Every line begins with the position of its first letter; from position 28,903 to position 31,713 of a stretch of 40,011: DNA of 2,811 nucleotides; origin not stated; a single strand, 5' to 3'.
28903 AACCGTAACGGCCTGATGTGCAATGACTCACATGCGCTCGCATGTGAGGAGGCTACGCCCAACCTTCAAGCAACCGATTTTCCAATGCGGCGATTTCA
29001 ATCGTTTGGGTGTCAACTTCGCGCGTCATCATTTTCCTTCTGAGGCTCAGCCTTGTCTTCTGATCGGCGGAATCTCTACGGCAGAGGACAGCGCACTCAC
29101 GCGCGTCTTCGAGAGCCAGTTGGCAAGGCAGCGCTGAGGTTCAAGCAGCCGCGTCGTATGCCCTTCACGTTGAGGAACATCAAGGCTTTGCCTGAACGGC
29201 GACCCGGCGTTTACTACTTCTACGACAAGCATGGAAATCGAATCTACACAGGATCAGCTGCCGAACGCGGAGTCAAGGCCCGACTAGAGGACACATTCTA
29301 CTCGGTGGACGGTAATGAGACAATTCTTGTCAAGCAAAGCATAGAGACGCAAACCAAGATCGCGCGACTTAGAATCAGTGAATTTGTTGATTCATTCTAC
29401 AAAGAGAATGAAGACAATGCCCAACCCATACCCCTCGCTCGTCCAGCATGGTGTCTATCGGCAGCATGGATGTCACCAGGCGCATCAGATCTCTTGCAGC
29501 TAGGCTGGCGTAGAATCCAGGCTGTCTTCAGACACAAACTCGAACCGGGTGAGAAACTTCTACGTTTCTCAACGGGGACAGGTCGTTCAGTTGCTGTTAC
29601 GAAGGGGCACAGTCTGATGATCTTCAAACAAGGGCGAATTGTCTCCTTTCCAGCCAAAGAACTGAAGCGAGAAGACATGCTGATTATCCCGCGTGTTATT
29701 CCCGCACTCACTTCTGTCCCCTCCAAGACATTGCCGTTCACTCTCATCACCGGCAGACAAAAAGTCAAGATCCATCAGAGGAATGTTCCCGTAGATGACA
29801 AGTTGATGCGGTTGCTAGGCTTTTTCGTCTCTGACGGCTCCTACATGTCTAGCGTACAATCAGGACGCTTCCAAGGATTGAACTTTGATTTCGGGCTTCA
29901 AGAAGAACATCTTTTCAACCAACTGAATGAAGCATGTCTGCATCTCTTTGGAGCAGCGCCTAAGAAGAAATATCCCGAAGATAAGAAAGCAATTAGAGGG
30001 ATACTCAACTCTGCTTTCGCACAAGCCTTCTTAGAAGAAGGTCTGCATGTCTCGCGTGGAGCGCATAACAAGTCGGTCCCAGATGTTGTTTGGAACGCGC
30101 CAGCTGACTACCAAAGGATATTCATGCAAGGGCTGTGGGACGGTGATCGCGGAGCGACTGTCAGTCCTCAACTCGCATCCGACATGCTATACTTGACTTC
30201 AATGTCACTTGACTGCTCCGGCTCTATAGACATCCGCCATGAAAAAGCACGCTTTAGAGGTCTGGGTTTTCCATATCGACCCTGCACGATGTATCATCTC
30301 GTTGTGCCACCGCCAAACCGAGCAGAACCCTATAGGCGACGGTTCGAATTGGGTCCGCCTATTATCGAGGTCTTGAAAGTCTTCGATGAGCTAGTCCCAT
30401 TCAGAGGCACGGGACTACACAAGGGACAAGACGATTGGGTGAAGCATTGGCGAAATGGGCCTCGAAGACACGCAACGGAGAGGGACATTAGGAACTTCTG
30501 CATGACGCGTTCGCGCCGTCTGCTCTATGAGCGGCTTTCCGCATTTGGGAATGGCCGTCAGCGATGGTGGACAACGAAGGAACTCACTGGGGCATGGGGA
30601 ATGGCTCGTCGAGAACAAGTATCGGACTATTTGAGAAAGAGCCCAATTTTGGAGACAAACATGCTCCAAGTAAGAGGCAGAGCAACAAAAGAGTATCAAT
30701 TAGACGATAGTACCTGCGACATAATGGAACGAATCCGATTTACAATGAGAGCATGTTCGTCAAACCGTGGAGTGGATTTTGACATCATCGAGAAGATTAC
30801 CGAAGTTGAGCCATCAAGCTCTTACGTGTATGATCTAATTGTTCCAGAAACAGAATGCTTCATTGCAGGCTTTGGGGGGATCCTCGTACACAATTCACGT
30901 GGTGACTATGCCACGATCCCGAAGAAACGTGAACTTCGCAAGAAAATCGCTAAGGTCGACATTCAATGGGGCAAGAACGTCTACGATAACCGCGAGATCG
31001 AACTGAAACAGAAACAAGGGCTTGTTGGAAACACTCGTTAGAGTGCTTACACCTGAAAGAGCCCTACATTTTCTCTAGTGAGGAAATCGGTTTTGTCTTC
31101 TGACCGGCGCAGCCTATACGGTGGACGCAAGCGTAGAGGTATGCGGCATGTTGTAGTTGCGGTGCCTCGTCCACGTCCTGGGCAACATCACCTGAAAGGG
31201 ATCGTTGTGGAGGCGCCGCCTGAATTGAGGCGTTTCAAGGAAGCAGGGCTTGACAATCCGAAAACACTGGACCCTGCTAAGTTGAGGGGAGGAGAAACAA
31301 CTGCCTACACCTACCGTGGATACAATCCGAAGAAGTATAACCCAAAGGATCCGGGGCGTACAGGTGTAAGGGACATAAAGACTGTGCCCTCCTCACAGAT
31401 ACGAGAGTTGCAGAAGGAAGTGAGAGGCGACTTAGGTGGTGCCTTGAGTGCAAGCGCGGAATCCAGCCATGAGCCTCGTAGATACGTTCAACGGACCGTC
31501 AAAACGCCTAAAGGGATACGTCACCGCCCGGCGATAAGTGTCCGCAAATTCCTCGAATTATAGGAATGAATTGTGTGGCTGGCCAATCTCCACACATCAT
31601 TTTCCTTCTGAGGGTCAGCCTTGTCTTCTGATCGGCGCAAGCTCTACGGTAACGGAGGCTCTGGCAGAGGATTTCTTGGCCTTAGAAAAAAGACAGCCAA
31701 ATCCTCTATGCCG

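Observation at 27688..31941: Five-copy non-ATG N-terminal module (L/V)S(S/T)DRRx(L/I)YG + Gly/Arg/Lys tail heading unrelated ORFs, chained in one reading frame around a TnpB-like gene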

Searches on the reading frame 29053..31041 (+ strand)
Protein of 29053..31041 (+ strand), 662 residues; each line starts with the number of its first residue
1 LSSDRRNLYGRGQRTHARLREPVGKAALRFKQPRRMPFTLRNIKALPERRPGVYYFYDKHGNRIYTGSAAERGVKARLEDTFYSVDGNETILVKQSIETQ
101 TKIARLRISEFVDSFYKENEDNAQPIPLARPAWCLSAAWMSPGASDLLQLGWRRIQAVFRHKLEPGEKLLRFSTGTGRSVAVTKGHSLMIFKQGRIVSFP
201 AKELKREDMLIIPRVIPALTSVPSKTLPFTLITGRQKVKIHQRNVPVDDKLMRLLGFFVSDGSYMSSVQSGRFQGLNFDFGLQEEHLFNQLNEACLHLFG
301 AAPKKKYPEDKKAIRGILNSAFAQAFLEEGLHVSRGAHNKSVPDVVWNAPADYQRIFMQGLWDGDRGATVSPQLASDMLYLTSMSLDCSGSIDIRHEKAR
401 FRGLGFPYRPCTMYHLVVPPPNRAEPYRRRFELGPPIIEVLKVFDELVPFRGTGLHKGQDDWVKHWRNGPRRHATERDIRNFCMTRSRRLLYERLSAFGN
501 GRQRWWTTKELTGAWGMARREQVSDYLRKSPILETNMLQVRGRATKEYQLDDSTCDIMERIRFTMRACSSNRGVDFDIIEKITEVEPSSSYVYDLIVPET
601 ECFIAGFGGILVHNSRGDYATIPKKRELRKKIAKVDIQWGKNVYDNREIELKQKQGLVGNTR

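Call 9: search_protein_families(library=pfam, proteins=[window:29053-31041:+], max_evalue=0.01)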
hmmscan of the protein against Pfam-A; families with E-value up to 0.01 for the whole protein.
window:29053-31041:+ (662 aa): 1 family
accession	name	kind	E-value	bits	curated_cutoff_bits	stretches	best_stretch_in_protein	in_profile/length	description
PF14890.11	Intein_splicing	-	8.6e-15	55.3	35.8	1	137-614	37-155/155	Intein splicing domain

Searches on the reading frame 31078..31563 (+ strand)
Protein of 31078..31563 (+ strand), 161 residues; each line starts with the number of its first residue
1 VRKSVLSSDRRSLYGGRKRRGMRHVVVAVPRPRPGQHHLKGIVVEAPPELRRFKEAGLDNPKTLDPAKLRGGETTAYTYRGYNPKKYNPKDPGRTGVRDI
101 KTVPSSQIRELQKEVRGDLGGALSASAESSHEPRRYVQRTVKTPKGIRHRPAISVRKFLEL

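Call 9: search_protein_families(library=pfam, proteins=[window:31078-31563:+], max_evalue=0.01)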
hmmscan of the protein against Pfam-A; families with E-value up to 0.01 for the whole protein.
window:31078-31563:+ (161 aa): 0 families

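Call 36: find_homologous_proteins(query=window:31093-31563:+, max_evalue=0.01)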
Query window:31093-31563:+ (156 aa): 5 proteins with E <= 0.01 among 56 candidates.
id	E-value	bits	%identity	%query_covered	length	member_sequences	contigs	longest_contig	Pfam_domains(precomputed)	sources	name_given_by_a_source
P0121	9.5e-97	339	100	100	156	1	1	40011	-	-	-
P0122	1.7e-85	303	90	100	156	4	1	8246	-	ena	-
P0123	1.0e-79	284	85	100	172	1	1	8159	-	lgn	-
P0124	4.6e-71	256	89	85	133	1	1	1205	-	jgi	jgi:hypothetical protein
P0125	5.2e-71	256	89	85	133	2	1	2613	-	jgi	jgi:hypothetical protein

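Call 38: find_encoding_contigs(protein=P0122, flank=10000, max_places=4)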
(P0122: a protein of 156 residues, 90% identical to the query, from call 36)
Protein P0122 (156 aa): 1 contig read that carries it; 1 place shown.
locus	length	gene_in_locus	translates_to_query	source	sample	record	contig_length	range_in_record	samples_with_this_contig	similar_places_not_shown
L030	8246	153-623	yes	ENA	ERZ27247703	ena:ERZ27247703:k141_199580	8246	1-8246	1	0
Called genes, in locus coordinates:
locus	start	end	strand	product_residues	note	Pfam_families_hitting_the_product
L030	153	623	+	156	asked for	-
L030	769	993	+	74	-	-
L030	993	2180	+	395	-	-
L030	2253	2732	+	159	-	-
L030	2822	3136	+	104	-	PF01022:HTH_5 (weak), PF01978:TrmB, PF09339:HTH_IclR (weak), PF13412:HTH_24 (weak), PF13551:HTH_29 (weak)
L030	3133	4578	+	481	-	PF07282:Cas12f1-like_TNB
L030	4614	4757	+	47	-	-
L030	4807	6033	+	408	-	-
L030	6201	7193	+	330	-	-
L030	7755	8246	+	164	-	?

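Call 39: find_encoding_contigs(protein=P0123, flank=10000, max_places=4)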
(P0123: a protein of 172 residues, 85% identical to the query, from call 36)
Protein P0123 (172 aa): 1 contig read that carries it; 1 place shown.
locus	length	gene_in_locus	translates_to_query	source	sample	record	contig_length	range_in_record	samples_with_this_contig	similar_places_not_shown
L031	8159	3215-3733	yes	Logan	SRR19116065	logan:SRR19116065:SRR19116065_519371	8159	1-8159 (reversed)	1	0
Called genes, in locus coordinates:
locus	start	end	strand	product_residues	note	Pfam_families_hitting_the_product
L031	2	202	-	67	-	?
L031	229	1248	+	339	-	-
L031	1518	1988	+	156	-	-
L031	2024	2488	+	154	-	-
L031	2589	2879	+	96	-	-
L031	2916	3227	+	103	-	-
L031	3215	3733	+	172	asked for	-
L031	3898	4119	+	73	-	-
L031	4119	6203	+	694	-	PF02369:Big_1 (weak), PF13620:CarboxypepD_reg (weak)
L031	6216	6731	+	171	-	-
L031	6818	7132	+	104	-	PF08279:HTH_11 (faint), PF01022:HTH_5 (weak), PF01325:Fe_dep_repress (weak), PF01978:TrmB, PF13412:HTH_24 (weak), PF13551:HTH_29 (weak), PF09339:HTH_IclR (weak)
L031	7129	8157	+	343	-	?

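Call 54: search_protein_families(library=pfam, proteins=[L031:2499-2879:+, L031:2922-3227:+, window:31093-31563:+], max_evalue=10)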
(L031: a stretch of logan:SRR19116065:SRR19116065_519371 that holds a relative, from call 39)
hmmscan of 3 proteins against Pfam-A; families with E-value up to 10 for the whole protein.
L031:2499-2879:+ (126 aa): 1 family
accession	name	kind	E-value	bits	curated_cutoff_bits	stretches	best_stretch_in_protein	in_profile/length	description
PF01541.30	GIY-YIG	-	0.0025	18.5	22.6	1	46-120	2-73/78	GIY-YIG catalytic domain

L031:2922-3227:+ (101 aa): 0 families

window:31093-31563:+ (156 aa): 0 families

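Call 55: find_homologous_proteins(query=L031:2499-2879:+, max_evalue=0.01)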
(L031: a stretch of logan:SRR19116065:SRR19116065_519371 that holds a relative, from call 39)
Query L031:2499-2879:+ (126 aa): 4 proteins with E <= 0.01 among 17 candidates.
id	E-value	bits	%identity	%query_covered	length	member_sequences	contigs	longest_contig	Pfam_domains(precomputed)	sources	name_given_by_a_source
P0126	4.9e-70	251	91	100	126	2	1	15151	-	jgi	-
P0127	7.8e-59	215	76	100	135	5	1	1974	-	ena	-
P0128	2.6e-58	213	100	76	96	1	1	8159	-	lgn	-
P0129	2.5e-44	168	77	76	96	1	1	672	-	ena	-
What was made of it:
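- The family is tiny (calls 36, 55).
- Tried and rejected: D and C have only 5 and 4 relatives among 5.8 billion proteins (calls 36, 55).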

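Call 74: predict_structure(alignment_id=A6)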
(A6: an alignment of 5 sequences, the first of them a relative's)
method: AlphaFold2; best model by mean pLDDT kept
length: 156 residues; sequences in the alignment: 5
mean_pLDDT: 31.5   pTM: 0.16
mean pLDDT of the five models: 31.5, 31.4, 31.0, 29.5, 29.4
residues with pLDDT >= 90: 0; 70-90: 0; 50-70: 0; < 50: 156
segments of 3 or more residues with pLDDT < 50: 1-156
pLDDT, mean of each block of 10 residues (from residue 1): 41 33 29 29 30 31 30 31 37 31 34 34 28 28 29 26
secondary structure, 60 per line:
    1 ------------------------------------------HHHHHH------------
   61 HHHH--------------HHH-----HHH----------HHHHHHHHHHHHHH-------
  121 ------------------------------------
elements in order: H43-48 H61-64 H100-113
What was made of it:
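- D gives no confident fold (call 74).
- Tried and rejected: AF2 of D was uninformative (pLDDT 31, call 74).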

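Call 85: search_protein_families(library=phrogs, proteins=[window:31093-31563:+, L031:2922-3227:+], max_evalue=0.1)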
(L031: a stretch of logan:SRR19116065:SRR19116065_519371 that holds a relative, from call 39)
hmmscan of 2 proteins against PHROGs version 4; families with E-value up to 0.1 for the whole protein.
window:31093-31563:+ (156 aa): 0 families

L031:2922-3227:+ (101 aa): 1 family
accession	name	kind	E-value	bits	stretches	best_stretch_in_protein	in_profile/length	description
phrog_1611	-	unknown function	0.059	14.4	0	15-49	8-42/76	-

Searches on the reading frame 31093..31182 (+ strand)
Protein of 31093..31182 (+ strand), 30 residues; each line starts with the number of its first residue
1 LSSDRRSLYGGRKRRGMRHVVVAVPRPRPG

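Call 72: search_protein_representatives(alignment_id=A4)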
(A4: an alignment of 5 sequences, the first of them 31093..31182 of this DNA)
Query: 5 sequences, 30 profile positions. Proteins with E-value up to 0.001 (for the whole library): 4; up to 1e-10: 1; up to 1e-30: 0. The best 4 are listed.
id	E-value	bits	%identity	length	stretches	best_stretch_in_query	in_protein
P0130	1.2e-12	63.9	-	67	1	1-30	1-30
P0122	1.8e-05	40.8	-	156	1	1-30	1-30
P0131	7.5e-05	38.9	-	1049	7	7-21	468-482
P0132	2.8e-04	37.0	-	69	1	2-28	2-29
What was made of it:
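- Tried and rejected: A profile of the five heads against 1.84 billion representative proteins returned only A, a D ortholog, a low-complexity false hit and one diverged A ortholog (call 72).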

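Call 75: find_encoding_contigs(protein=P0132, flank=10000, max_places=4)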
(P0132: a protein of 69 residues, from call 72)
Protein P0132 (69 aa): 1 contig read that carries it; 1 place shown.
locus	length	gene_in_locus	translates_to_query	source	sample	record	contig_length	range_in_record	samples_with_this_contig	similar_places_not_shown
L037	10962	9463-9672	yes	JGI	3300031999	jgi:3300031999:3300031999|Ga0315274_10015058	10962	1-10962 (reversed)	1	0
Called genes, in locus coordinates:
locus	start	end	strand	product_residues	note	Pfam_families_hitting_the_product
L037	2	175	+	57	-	?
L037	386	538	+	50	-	-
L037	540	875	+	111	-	-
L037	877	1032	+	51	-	-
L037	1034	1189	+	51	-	-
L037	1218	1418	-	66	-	-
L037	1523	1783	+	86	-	-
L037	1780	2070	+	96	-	-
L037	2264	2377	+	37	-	-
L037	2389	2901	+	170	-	-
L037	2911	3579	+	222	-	-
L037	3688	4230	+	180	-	-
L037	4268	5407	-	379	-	-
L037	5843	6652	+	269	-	-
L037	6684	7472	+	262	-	-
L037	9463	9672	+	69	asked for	-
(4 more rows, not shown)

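Call 93: predict_structure(alignment_id=A7)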
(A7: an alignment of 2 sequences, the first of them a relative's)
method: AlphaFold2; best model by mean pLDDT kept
length: 67 residues; sequences in the alignment: 2
mean_pLDDT: 79.8   pTM: 0.57
mean pLDDT of the five models: 79.8, 78.0, 77.9, 77.7, 74.5
residues with pLDDT >= 90: 34; 70-90: 16; 50-70: 5; < 50: 12
segments of 3 or more residues with pLDDT < 50: 4-6, 8-14
pLDDT, mean of each block of 10 residues (from residue 1): 47 61 92 91 92 91 87
secondary structure, 60 per line:
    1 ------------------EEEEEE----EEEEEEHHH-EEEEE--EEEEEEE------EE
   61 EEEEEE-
elements in order: E19-24 E29-34 E39-43 E46-52 E59-66
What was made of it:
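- On Sac7d/Cren7 chromatin proteins (for the body of A): The AF2 barrel has pLDDT about 91 (call 93).
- The head region has low model confidence in A (call 93).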

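Call 95: fold_search(model_id=the predicted structure, library=pdb)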
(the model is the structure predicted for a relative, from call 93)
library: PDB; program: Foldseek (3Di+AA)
matches with E <= 10: 605; with E <= 0.001: 0
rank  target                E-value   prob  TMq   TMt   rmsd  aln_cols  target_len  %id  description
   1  1xyi_A                1.3e-01  0.95  0.41  0.41   3.8        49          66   12  Hyperthermophile chromosomal protein Sac7d double mutant Val26Ala/Met29Ala in complex with DNA GCGATCGC (released 2005-02-08)
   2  9qog_B                1.6e-01  0.92  0.43  0.46   4.0        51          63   12  Crystal structure of Nanofitin C10 in complex with a a double-helical aromatic oligoamide foldamer (released 2026-04-08)
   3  1wtp_B                2.9e-01  0.84  0.40  0.41   4.0        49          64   12  Hyperthermophile chromosomal protein SAC7D single mutant M29F in complex with DNA GCGA(UBr)CGC (released 2005-02-22)
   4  1wto_A                3.5e-01  0.82  0.42  0.43   3.6        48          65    8  Hyperthermophile chromosomal protein SAC7D double mutant V26F/M29F in complex with DNA GCGATCGC (released 2005-02-22)
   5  8q2m_AA               3.5e-01  0.80  0.42  0.44   3.6        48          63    8  18mer DNA mimic Foldamer with an Aliphatic linker in complex with Sac7d V26A/M29A protein (released 2023-08-23)
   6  1wtw_A                3.9e-01  0.80  0.43  0.44   4.0        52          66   10  Hyperthermophile chromosomal protein SAC7D single mutant V26A in complex with DNA GCGATCGC (released 2005-02-22)
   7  9qdo_B                3.9e-01  0.80  0.40  0.30   3.6        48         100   12  Crystal structure of the aromatic oligoamide foldamer binder Nanofitin C10 fused to a coiled-coil domain (released 2026-03-18)
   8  8cmn_AA               4.2e-01  0.80  0.43  0.45   3.5        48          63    8  18mer DNA mimic Foldamer with an aliphatic linker in complex with Sac7d wild protein (released 2023-07-19)
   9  9qdo_A                4.4e-01  0.82  0.41  0.31   3.5        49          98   12  Crystal structure of the aromatic oligoamide foldamer binder Nanofitin C10 fused to a coiled-coil domain (released 2026-03-18)
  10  2xiw_B                4.7e-01  0.82  0.44  0.44   3.2        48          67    8  Crystal structure of the Sac7d-derived IgG1-binder C3-C24S (released 2011-07-13)
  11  1wvl_A                4.7e-01  0.80  0.41  0.36   3.6        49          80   12  Crystal Structure of Multimeric DNA-binding Protein Sac7d-GCN4 with DNA decamer (released 2005-08-02)
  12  4cj2_C                4.7e-01  0.77  0.43  0.46   3.5        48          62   10  Crystal structure of HEWL in complex with affitin H4 (released 2014-05-21)
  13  9qog_A                4.7e-01  0.77  0.43  0.44   3.6        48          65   10  Crystal structure of Nanofitin C10 in complex with a a double-helical aromatic oligoamide foldamer (released 2026-04-08)
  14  1ca5_A                5.0e-01  0.77  0.41  0.42   3.5        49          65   12  INTERCALATION SITE OF HYPERTHERMOPHILE CHROMOSOMAL PROTEIN SSO7D/SAC7D BOUND TO DNA (released 2000-02-23)
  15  1wtv_A                5.3e-01  0.82  0.43  0.44   3.4        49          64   12  Hyperthermophile chromosomal protein SAC7D single mutant M29A in complex with DNA GTAATTAC (released 2005-02-22)
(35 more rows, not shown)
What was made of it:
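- On Sac7d/Cren7 chromatin proteins (for the body of A): 17 of the top 20 PDB hits are Sac7d/Cren7-type chains, with prob up to 0.95 but E of 0.13 or more (call 95).
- Closest known: Sac7d/Sso7d and Cren7 archaeal chromatin proteins. Same: These proteins are the top PDB fold hits (call 95).
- A is a barrel resembling Sac7d/Cren7 (calls 93, 95).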

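Call 98: fold_search(model_id=the predicted structure, library=viral)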
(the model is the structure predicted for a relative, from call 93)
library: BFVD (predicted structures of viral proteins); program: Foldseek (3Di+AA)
matches with E <= 10: 899; with E <= 0.001: 0
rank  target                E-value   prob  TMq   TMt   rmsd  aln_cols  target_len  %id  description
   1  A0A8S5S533            3.5e-03  1.00  0.68  0.75   1.9        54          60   13  Transcription initiation factor IIE, alpha FINGER, Transcription [Myoviridae sp. cthAo37]
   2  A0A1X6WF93            2.4e-02  1.00  0.50  0.51   3.2        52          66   12  (no name in the UniProt tables at hand)
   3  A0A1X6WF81            2.6e-02  1.00  0.53  0.52   2.1        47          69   19  (no name in the UniProt tables at hand)
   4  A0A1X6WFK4            3.5e-02  1.00  0.53  0.60   2.1        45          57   13  (no name in the UniProt tables at hand)
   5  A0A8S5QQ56            5.3e-02  1.00  0.61  0.53   5.4        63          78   11  Transcriptional repressor [Siphoviridae sp. ctgBD49]
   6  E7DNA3                7.2e-02  0.95  0.43  0.25   8.3        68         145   12  (no name in the UniProt tables at hand)
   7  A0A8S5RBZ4            7.6e-02  1.00  0.56  0.66   2.4        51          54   10  Uncharacterized protein [virus sp. ctmTa7]
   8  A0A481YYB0            8.6e-02  0.99  0.51  0.16   5.9        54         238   26  Uncharacterized protein [Marseillevirus LCMAC202]
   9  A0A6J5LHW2            8.6e-02  0.89  0.37  0.31   5.0        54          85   20  Uncharacterized protein [uncultured Caudovirales phage]
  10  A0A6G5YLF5            9.7e-02  0.90  0.37  0.26   5.2        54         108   17  (no name in the UniProt tables at hand)
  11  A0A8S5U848            1.0e-01  1.00  0.61  0.75   2.1        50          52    6  Transcription initiation factor IIE, alpha FINGER, Transcription [Siphoviridae sp. ctGDt6]
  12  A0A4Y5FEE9            1.9e-01  0.82  0.39  0.25   8.3        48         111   14  Uncharacterized protein [Lactobacillus phage 521B]
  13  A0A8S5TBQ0            2.0e-01  0.75  0.36  0.38   6.0        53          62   15  Flagellar and Swarming motility protein [Siphoviridae sp. ctmHK36]
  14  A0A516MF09            2.0e-01  0.60  0.32  0.33  10.6        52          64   13  (no name in the UniProt tables at hand)
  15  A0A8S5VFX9            2.1e-01  0.98  0.54  0.55   3.3        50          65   14  Transcription initiation factor IIE, alpha FINGER, Transcription [Siphoviridae sp. ct3R43]
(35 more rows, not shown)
